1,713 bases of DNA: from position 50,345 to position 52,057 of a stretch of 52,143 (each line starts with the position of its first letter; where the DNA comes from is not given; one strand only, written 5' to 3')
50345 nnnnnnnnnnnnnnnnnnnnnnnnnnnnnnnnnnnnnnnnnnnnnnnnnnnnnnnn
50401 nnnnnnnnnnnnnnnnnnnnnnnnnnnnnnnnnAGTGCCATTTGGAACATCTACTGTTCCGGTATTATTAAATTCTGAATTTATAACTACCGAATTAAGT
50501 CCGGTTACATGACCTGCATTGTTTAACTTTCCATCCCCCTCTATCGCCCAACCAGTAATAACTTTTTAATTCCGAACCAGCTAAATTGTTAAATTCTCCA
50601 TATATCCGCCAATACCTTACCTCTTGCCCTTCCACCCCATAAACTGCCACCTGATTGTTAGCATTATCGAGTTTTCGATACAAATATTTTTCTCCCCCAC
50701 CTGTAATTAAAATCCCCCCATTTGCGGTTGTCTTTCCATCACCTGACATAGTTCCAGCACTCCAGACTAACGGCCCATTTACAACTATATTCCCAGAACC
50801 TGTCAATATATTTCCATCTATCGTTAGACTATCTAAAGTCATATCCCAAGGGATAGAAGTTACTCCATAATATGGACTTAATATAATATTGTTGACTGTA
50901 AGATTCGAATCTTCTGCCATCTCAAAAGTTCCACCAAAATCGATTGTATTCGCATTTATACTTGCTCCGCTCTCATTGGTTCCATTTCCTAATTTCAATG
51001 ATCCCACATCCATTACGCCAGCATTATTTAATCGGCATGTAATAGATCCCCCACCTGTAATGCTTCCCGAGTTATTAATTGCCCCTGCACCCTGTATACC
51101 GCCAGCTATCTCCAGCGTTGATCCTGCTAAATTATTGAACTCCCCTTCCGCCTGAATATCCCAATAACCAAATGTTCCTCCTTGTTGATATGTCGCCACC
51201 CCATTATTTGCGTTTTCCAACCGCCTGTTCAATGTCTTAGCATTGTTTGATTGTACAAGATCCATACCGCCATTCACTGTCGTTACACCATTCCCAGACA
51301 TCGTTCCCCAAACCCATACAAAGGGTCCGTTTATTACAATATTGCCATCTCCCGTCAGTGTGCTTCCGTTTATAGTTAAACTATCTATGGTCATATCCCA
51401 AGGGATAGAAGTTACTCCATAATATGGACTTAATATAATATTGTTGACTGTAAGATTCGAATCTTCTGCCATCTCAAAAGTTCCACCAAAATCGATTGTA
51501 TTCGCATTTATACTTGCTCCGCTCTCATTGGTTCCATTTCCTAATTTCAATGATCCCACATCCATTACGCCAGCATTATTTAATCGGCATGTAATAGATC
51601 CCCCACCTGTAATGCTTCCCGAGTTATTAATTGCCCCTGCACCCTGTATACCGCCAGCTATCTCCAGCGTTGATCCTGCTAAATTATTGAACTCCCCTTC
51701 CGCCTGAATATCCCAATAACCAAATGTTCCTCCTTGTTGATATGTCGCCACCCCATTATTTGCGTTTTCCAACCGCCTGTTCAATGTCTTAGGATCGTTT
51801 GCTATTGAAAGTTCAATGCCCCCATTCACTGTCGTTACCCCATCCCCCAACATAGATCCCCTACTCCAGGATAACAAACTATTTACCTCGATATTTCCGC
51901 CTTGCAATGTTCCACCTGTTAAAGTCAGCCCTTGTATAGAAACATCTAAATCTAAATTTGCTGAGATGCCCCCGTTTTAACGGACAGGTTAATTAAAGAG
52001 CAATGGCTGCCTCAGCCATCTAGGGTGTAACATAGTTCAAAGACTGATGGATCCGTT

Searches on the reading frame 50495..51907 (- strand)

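Call 10: search_protein_families(library=pfam, proteins=[window:50495-51907:-])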
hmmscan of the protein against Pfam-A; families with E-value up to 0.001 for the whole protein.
window:50495-51907:- (470 aa): 0 families

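Call 61: search_protein_families(library=pfam, proteins=[window:50495-51907:-], max_evalue=0.1)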
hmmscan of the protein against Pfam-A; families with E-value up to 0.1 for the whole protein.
window:50495-51907:- (470 aa): 2 families
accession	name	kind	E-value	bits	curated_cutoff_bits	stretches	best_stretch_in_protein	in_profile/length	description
PF05827.17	VAS1_LD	-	0.072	13.8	26.9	0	298-366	20-89/140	V-type proton ATPase subunit S1, luminal domain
PF19858.4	OxRdtase_C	-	0.078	12.8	26.3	0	328-420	33-125/163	Bacterial oxidoreductases, C-terminal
